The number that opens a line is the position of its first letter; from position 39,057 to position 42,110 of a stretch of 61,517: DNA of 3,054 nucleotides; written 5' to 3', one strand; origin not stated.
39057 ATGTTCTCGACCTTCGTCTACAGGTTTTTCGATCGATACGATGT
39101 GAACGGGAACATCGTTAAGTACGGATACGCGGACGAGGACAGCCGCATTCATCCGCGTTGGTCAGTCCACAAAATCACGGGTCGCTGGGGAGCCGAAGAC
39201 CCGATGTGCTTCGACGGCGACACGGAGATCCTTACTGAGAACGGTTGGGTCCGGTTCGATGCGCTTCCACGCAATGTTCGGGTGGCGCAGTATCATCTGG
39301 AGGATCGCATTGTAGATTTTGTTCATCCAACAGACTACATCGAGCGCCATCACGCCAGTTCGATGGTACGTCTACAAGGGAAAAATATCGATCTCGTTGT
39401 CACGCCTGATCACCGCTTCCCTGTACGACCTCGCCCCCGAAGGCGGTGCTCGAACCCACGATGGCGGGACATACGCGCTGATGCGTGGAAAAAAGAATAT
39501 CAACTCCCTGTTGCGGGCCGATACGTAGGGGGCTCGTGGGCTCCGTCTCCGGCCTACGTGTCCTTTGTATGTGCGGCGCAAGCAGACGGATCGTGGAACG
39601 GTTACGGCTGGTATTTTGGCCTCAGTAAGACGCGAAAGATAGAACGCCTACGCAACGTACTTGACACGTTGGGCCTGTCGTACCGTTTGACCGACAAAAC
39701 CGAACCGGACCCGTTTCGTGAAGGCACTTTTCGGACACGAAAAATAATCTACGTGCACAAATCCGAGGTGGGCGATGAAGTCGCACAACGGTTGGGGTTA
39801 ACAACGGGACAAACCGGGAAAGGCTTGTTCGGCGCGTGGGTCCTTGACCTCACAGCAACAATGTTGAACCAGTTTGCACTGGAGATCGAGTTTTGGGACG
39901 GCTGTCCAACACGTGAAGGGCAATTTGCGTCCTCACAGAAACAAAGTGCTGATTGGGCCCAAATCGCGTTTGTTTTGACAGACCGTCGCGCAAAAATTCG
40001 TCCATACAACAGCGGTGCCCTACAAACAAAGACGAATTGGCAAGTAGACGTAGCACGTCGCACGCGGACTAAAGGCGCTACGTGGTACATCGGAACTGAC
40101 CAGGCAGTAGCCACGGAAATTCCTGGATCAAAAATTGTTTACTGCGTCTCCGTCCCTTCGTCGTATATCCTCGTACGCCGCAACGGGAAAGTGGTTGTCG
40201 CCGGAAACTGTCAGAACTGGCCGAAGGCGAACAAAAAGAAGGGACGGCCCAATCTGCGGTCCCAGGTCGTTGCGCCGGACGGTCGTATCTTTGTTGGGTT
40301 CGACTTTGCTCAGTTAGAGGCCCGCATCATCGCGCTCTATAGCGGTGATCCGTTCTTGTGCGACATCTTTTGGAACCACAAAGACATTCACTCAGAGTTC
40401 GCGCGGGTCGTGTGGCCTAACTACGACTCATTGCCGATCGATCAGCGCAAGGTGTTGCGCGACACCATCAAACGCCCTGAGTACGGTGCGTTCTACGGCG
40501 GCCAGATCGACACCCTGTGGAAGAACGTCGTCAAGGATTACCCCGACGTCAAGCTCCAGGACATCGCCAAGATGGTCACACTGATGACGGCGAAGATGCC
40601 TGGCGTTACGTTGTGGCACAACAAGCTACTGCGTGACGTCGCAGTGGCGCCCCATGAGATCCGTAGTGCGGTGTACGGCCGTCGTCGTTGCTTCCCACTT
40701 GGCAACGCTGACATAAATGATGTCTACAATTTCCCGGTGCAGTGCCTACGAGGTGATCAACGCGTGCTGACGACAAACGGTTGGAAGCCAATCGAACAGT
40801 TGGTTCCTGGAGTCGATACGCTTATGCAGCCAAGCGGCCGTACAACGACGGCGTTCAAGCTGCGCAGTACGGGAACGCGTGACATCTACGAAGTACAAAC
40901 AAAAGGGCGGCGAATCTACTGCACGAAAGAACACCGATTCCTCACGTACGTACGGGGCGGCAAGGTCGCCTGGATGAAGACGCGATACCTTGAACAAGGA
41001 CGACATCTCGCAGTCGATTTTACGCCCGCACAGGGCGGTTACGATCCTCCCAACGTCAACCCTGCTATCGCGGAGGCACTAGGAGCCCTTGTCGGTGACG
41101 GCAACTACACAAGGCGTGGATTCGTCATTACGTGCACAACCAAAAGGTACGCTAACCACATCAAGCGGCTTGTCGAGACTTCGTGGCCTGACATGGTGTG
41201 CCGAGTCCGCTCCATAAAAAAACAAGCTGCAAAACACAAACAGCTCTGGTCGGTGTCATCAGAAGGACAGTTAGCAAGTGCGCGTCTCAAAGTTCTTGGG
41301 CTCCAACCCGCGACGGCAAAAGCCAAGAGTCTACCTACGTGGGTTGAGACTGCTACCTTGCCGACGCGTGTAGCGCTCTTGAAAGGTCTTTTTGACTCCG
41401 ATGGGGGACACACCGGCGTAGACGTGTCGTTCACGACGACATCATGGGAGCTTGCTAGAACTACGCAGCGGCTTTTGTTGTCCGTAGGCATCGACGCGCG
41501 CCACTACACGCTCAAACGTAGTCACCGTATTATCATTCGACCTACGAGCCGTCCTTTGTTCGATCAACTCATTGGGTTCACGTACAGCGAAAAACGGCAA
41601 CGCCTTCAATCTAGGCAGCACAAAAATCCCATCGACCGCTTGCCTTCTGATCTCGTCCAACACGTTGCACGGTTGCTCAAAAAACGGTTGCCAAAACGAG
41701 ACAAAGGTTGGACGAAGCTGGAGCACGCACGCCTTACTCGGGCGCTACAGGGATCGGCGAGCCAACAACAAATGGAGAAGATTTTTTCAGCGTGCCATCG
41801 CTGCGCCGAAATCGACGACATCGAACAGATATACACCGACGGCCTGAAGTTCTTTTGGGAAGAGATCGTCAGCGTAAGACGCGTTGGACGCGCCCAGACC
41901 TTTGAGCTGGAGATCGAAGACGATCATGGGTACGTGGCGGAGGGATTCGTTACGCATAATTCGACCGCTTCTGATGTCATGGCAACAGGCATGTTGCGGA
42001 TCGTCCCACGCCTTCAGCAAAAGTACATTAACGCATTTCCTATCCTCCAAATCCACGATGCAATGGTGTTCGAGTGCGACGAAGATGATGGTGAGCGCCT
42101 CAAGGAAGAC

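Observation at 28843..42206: Four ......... inteins in three replication genes (SNF2 helicase, Cas4-like nuclease, DNA polymerase x2)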

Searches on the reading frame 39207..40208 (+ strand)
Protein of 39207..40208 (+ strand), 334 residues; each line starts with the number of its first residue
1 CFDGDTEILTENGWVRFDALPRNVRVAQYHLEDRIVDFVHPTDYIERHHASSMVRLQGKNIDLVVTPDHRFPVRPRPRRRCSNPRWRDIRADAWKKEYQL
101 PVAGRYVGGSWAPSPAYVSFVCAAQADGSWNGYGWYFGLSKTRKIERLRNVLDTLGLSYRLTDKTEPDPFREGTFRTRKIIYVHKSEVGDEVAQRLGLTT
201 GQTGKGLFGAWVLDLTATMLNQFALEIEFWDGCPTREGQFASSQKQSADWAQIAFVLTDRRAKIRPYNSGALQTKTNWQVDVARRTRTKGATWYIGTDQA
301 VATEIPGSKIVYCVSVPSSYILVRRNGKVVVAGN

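Call 8: search_protein_families(library=pfam, proteins=[window:39207-40208:+], max_evalue=1)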
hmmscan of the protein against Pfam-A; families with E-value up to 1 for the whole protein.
window:39207-40208:+ (334 aa): 0 families

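Call 12: search_solved_structures(query=window:39207-40208:+, max_evalue=10, show_alignments=2)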
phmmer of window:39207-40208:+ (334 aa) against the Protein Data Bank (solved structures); distinct sequences matched with E-value up to 10: 0.

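Call 46: predict_structure(alignment_id=A2)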
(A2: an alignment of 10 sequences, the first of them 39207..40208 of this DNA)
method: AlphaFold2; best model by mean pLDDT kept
length: 334 residues; sequences in the alignment: 10
mean_pLDDT: 90.5   pTM: 0.90
mean pLDDT of the five models: 90.5, 90.0, 89.8, 89.6, 89.3
residues with pLDDT >= 90: 236; 70-90: 76; 50-70: 21; < 50: 1
segments of 3 or more residues with pLDDT < 50: none
pLDDT, mean of each block of 10 residues (from residue 1): 97 97 96 95 94 92 95 79 79 89 95 98 95 93 95 98 89 89 96 90 88 97 92 68 92 95 86 84 67 83 88 96 97 93
secondary structure, 60 per line:
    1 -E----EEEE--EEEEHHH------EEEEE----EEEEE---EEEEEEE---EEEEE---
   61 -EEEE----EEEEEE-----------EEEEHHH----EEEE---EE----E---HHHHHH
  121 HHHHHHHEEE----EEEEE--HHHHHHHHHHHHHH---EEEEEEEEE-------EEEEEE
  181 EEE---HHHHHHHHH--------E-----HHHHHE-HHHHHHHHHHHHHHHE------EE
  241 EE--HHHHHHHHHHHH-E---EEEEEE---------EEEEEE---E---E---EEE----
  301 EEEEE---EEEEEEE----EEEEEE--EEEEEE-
elements in order: E7-10 E13-16 E26-30 E35-39 E43-49 E53-57 E62-65 E70-75 E87-90 E98-101 H115-127 E128-130 E135-139 H142-155 E159-167 E175-183 H187-195 H210-214 H217-231 E239-242 H245-256 E262-267 E277-282 E294-296 E301-305 E309-315 E320-325 E328-333

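Call 48: fold_search(model_id=the predicted structure, library=pdb)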
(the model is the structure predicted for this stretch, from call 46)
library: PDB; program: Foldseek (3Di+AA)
matches with E <= 10: 633; with E <= 0.001: 41
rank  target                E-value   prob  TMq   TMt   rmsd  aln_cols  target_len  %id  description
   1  7qss                  5.9e-14  1.00  0.66  0.53   6.2       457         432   12  Crystal structure of homing endonuclease-associated TliVMA intein (C1A) (released 2022-03-30)
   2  7qsu                  1.3e-13  1.00  0.68  0.63   5.6       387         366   15  Crystal structure of homing endonuclease-associated TliVMA intein (C1A, d333-339) (released 2022-03-30)
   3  7qst                  1.8e-12  1.00  0.63  0.59   6.5       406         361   14  Crystal structure of homing endonuclease-associated PhoVMA intein (C1A) (released 2022-03-30)
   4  1ef0_A                3.9e-11  1.00  0.62  0.51   7.2       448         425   11  CRYSTAL STRUCTURE OF PI-SCEI MINIPRECURSOR (released 2000-06-07)
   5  1vde_A                1.3e-10  1.00  0.61  0.49   8.5       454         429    9  PI-SCEI, A HOMING ENDONUCLEASE WITH PROTEIN SPLICING ACTIVITY (released 1998-04-08)
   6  1vde_B                9.5e-10  1.00  0.62  0.51   7.6       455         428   10  PI-SCEI, A HOMING ENDONUCLEASE WITH PROTEIN SPLICING ACTIVITY (released 1998-04-08)
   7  1dq3                  2.5e-09  1.00  0.64  0.49   7.8       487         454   11  CRYSTAL STRUCTURE OF AN ARCHAEAL INTEIN-ENCODED HOMING ENDONUCLEASE PI-PFUI (released 2000-07-05)
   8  1jva_B                6.4e-09  1.00  0.60  0.49   8.5       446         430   10  CRYSTAL STRUCTURE OF THE VMA1-DERIVED ENDONUCLEASE BEARING THE N AND C EXTEIN PROPEPTIDES (released 2002-08-29)
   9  1lws_A                3.1e-08  1.00  0.61  0.49   7.7       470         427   10  Crystal structure of the intein homing endonuclease PI-SceI bound to its recognition sequence (released 2002-09-27)
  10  1um2_B                6.0e-08  1.00  0.60  0.50   8.6       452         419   11  Crystal Structure of the Vma1-Derived Endonuclease with the Ligated Extein Segment (released 2004-09-22)
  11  1dfa                  9.4e-08  1.00  0.59  0.50   7.4       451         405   10  CRYSTAL STRUCTURE OF PI-SCEI IN C2 SPACE GROUP (released 1999-12-08)
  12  1um2_A                1.9e-07  1.00  0.56  0.47   9.5       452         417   11  Crystal Structure of the Vma1-Derived Endonuclease with the Ligated Extein Segment (released 2004-09-22)
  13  1lwt_A                2.2e-07  1.00  0.62  0.49   7.5       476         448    9  Crystal structure of the intein homing endonuclease PI-SceI bound to its substrate DNA (Ca2+ free) (released 2002-09-27)
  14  1ef0_B                3.6e-07  1.00  0.61  0.53   6.2       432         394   10  CRYSTAL STRUCTURE OF PI-SCEI MINIPRECURSOR (released 2000-06-07)
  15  2cw7                  3.8e-07  1.00  0.54  0.36  13.2       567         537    8  Crystal structure of intein homing endonuclease II (released 2006-04-18)
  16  6zgq_A                4.2e-05  1.00  0.35  0.73  10.5       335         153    8  AceL NrdHF class 3 split intein GSH linked splice inactive variant - C124A, N146A (released 2020-09-16)
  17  6zgq_B                1.1e-04  1.00  0.34  0.70  11.2       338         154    8  AceL NrdHF class 3 split intein GSH linked splice inactive variant - C124A, N146A (released 2020-09-16)
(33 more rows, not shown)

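Call 66: search_dna_similar(query=window:39207-40208:+, collection=phages, mode=protein, max_evalue=0.001, max_rows=15)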
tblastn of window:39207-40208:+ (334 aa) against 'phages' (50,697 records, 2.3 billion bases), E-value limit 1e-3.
Records with a match: 84; places in all: 84; records where one place covers at least 80% of the query: 58.
Best place of each record, by identity: <60% 84.
By first word of the organism name: Mycobacterium 44; Escherichia 7; Prevotella 6; Salmonella 6; Staphylococcus 5; Corynebacterium 4; Tenacibaculum 3; Vibrio 2; Shigella 2; Pseudanabaena 1; and 4 more.
By host as written in the record: Mycobacterium smegmatis mc2 155 38; Escherichia coli 6; Prevotella sp. 6; - 5; Mycobacterium smegmatis mc#155 4; Staphylococcus aureus 3; Tenacibaculum maritimum 3; Corynebacterium vitaeruminis NCIB 9291 2; and 14 more.
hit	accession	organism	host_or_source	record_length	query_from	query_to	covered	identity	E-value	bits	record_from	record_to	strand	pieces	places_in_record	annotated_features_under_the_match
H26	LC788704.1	Staphylococcus phage phiSNIID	sewage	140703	1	334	100%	29.5%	5e-20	97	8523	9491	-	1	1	nicotinamide phosphoribosyl transferase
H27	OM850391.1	Staphylococcus phage O1-102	Staphylococcus aureus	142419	1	334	100%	29.3%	5e-20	97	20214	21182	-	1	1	record has no annotation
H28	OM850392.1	Staphylococcus phage B2-102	Staphylococcus aureus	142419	1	334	100%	29.3%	5e-20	97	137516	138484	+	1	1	record has no annotation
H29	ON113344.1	Staphylococcus phage T2-102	Staphylococcus aureus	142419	1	334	100%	29.3%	5e-20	97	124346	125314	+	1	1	record has no annotation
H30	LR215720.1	Staphylococcus phage Stab23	-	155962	1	334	100%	29.2%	6e-20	97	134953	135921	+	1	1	g198: Nicotinamide phosphoribosyltransferase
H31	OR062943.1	Escherichia phage 241Ecol014PP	Escherichia coli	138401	1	334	100%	26.9%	2e-19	95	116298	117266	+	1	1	DNA/RNA polymerase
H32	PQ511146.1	Escherichia phage NHEP1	Escherichia coli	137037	1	334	100%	26.9%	2e-19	95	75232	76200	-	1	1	DNA polymerase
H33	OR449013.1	Escherichia phage Mangalyan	Escherichia fergusonii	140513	1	334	100%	26.9%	3e-19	95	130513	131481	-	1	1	DNA-directed DNA polymerase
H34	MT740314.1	Escherichia phage JEP1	Escherichia coli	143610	1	334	100%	26.9%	4e-19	94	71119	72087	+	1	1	DNA polymerase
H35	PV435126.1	Escherichia phage EPFV3-03/2025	Escherichia coli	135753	1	334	100%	26.7%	1e-17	89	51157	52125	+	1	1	hypothetical protein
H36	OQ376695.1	Escherichia phage YP-6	Escherichia coli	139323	1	334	100%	26.1%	1e-18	93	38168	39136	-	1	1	hypothetical protein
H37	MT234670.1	Pseudanabaena phage PA-SR01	Pseudanabaena sp. KCZY-C8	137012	1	334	100%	25.9%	3e-15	83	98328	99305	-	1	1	ribonucleotide-diphosphate reductase subunit beta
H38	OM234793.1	Pseudomonas phage PA28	Pseudomonas aeruginosa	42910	7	334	98%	26.0%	2e-4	49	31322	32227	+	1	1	record has no annotation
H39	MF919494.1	Mycobacterium phage BeanWater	Mycobacterium smegmatis mc2 155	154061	1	334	100%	25.3%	3e-5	52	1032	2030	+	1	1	nucleotidyltransferase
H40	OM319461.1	Vibrio phage C-ZP2022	Vibrio parahaemolyticus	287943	1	334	100%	25.3%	5e-6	54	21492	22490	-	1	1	ribonucleotide reductase Ia, beta subunit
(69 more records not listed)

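Call 68: get_annotated_region(hit=H34, flank=2500)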
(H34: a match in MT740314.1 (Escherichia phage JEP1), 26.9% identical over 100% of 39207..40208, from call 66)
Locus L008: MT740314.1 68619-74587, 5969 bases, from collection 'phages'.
description: Escherichia phage JEP1, complete genome.
organism: Escherichia phage JEP1 (NCBI taxid 2759218)
taxonomy: Viruses; Duplodnaviria; Heunggongvirae; Uroviricota; Caudoviricetes; Vequintavirinae; Vequintavirus
host: Escherichia coli; source: -; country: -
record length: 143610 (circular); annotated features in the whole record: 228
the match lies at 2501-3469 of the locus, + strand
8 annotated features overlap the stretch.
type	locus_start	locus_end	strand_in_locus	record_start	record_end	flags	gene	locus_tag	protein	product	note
CDS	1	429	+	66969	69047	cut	-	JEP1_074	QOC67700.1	DNA primase/helicase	-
CDS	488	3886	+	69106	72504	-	-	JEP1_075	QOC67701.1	DNA polymerase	-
CDS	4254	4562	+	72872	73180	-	-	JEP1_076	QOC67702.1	hypothetical protein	-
CDS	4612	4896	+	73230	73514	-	-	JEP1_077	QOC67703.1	hypothetical protein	-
CDS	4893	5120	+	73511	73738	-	-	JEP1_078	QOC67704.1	hypothetical protein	-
CDS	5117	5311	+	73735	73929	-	-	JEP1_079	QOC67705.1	hypothetical protein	-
CDS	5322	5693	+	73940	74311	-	-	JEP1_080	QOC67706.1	hypothetical protein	-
CDS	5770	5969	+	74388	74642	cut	-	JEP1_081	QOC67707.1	hypothetical protein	-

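Call 81: get_annotated_region(hit=H39, flank=600)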
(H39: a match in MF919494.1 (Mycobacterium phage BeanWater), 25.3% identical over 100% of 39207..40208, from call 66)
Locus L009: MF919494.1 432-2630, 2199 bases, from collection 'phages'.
description: Mycobacterium phage BeanWater, complete genome.
organism: Mycobacterium phage BeanWater (NCBI taxid 2041520)
taxonomy: Viruses; Duplodnaviria; Heunggongvirae; Uroviricota; Caudoviricetes; Ceeclamvirinae; Bixzunavirus
host: Mycobacterium smegmatis mc2 155; source: water; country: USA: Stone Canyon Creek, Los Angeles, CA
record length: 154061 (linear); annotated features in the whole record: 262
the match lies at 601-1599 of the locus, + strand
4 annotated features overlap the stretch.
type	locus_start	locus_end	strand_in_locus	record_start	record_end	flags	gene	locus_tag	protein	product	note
CDS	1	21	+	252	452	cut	-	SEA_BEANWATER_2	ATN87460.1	membrane protein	membrane domain protein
CDS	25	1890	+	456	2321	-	-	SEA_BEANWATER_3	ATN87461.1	nucleotidyltransferase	-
CDS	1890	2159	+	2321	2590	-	-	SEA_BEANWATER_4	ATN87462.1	hypothetical protein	-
CDS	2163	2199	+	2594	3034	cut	-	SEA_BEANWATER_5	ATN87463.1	hypothetical protein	-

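Call 82: get_annotated_region(hit=H26, flank=600)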
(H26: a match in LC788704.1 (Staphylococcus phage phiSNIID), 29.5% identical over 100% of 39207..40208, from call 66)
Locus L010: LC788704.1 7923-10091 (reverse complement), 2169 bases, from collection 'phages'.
description: Staphylococcus phage phiSNIID DNA, complete sequence.
organism: Staphylococcus phage phiSNIID (NCBI taxid 3092519)
taxonomy: Viruses; Duplodnaviria; Heunggongvirae; Uroviricota; Caudoviricetes; Herelleviridae; Twortvirinae; Kayvirus
host: -; source: sewage; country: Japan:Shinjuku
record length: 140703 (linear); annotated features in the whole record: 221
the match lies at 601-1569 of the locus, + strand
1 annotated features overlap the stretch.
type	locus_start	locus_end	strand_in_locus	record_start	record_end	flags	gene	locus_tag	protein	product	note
CDS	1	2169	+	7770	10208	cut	-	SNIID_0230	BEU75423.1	nicotinamide phosphoribosyl transferase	-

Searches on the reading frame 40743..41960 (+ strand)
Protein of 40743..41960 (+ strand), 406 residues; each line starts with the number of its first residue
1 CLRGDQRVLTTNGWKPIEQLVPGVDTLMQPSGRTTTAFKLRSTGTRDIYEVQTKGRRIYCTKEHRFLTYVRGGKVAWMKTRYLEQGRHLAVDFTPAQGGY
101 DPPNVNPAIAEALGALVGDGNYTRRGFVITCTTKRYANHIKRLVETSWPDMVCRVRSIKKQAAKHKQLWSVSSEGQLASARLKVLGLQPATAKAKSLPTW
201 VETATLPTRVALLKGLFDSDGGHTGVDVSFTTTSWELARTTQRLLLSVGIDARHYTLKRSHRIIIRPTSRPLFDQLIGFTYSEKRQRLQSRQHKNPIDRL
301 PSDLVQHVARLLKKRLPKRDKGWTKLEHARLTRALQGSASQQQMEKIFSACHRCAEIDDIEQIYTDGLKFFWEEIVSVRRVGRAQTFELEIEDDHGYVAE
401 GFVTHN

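Call 8: search_protein_families(library=pfam, proteins=[window:40743-41960:+], max_evalue=1)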
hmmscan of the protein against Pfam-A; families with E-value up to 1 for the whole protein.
window:40743-41960:+ (406 aa): 2 families
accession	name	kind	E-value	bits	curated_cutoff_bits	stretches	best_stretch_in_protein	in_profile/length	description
PF14890.11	Intein_splicing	-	3.3e-11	43.7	35.8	1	38-406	42-155/155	Intein splicing domain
PF14528.11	LAGLIDADG_3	-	2.1e-09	38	22.5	1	210-258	4-61/82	LAGLIDADG-like domain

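Call 67: search_dna_similar(query=window:40743-41960:+, collection=phages, mode=protein, max_evalue=0.001, max_rows=15)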
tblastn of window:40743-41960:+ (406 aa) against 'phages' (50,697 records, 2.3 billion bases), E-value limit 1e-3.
Records with a match: 72; places in all: 77; records where one place covers at least 80% of the query: 12.
Best place of each record, by identity: <60% 72.
By first word of the organism name: Bacillus 19; Mycobacterium 17; Aeromonas 6; Escherichia 5; Klebsiella 5; Pectobacterium 4; Lactococcus 3; uncultured 2; Serratia 2; Bacteriophage 1; and 8 more.
By host as written in the record: Mycobacterium smegmatis mc2 155 16; - 7; Bacillus subtilis subsp. subtilis str. 168 6; Bacillus subtilis 5; Klebsiella pneumoniae 3; Aeromonas hydrophila ATCC 7966 3; Lactococcus lactis 3; Pectobacterium atrosepticum SCRI1043 2; and 24 more.
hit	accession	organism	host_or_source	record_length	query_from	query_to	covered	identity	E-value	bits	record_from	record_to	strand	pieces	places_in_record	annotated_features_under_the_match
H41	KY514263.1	Pectobacterium phage vB_PatM_CB7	Pectobacterium atrosepticum DSM 30186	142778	1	406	100%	23.3%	2e-5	53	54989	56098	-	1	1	putative helicase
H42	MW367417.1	Pectobacterium phage PcCB7V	Pectobacterium sp. 7V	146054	1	406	100%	23.3%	2e-5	53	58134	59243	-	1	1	ATP-dependent DNA helicase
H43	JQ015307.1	Pectobacterium phage phiTE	Pectobacterium atrosepticum SCRI1043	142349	1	406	100%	23.3%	2e-5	53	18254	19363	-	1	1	hypothetical protein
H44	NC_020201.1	Pectobacterium phage phiTE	Pectobacterium atrosepticum SCRI1043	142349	1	406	100%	23.3%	2e-5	53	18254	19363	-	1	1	helicase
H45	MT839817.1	Bacteriophage sp.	human fecal samples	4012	1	406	100%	21.3%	1e-12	76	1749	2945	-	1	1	record has no annotation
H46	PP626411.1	Bacillus phage fHSPT3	Bacillus subtilis subsp. subtilis str. ...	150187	1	406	100%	21.1%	2e-12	76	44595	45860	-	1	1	protein RecA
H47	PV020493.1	Staphylococcus phage RSM-J51Sa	-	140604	1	406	100%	21.1%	8e-8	61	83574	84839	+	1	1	record has no annotation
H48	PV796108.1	Bacillus phage Edson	Bacillus cereus BC102p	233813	1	406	100%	21.0%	1e-6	57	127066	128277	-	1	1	hypothetical protein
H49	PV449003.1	Bacillus phage vB_BceH_LBC2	Bacillus cereus NCCP 14796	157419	1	406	100%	20.4%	1e-9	67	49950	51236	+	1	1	DNA helicase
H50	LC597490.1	Bacillus phage vB_BceM_WH1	Bacillus cereus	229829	1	406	100%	20.3%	2e-5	53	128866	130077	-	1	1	phage terminase large subunit family protein_gp116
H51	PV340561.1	Escherichia phage PhiR41_1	Escherichia coli str. K-12 substr. ...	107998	73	406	82%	23.4%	3e-4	49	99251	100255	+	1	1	hypothetical protein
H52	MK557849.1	Caudovirales GX15bay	mangrove soil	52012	1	266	66%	28.9%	2e-10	69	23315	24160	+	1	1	PhoH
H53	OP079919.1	Klebsiella phage KPN8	Klebsiella pneumoniae KLEB009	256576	3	288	70%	26.8%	7e-9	64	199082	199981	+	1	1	hypothetical protein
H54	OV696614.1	Escherichia phage Cyrano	-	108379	73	406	82%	22.8%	2e-4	49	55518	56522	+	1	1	RecA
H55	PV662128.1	Raoultella phage VB_ZK_P1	Raoultella ornithinolytica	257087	5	288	70%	26.8%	7e-6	54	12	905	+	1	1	VBZKP1_1: hypothetical protein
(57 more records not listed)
